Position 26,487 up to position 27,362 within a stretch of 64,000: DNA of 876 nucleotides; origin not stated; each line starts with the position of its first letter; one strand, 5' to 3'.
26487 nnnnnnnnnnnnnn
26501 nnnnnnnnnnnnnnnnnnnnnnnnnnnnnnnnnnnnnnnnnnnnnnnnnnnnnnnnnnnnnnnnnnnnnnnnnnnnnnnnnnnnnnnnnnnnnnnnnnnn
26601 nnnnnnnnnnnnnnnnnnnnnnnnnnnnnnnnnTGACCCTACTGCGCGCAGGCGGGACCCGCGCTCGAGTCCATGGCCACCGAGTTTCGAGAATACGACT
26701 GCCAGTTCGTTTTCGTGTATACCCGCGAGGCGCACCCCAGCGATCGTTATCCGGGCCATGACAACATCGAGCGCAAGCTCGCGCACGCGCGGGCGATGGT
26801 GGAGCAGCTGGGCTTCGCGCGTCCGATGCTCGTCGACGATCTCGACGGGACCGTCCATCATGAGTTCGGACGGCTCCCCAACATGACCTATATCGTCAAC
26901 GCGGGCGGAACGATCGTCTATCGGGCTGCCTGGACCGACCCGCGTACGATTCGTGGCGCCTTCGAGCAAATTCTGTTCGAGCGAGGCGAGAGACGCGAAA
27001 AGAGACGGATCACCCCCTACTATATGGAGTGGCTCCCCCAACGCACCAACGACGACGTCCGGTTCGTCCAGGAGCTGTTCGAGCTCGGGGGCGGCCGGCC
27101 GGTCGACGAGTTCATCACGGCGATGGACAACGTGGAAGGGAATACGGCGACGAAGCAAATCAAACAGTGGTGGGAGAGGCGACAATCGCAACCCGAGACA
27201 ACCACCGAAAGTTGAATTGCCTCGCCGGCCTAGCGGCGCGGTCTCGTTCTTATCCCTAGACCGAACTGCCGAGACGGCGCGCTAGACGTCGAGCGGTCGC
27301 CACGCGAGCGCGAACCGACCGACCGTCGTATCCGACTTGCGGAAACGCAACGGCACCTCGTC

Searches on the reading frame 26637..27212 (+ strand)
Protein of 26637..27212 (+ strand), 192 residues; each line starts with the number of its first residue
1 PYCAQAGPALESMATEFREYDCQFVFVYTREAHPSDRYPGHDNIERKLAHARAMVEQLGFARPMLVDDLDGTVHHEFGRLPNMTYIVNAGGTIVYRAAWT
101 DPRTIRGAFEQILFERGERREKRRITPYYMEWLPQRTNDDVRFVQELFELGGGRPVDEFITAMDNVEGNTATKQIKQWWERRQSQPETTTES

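Call 48: search_protein_families(library=pfam, proteins=[window:26637-27212:+], max_evalue=0.01)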
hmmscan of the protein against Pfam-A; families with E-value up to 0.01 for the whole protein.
window:26637-27212:+ (192 aa): 2 families
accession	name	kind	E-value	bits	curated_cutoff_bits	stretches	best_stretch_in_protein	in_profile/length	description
PF00837.23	T4_deiodinase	-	0.0016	18.2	27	1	10-96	124-216/237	Iodothyronine deiodinase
PF00578.27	AhpC-TSA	-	0.0045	17.4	26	1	1-95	39-123/124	AhpC/TSA family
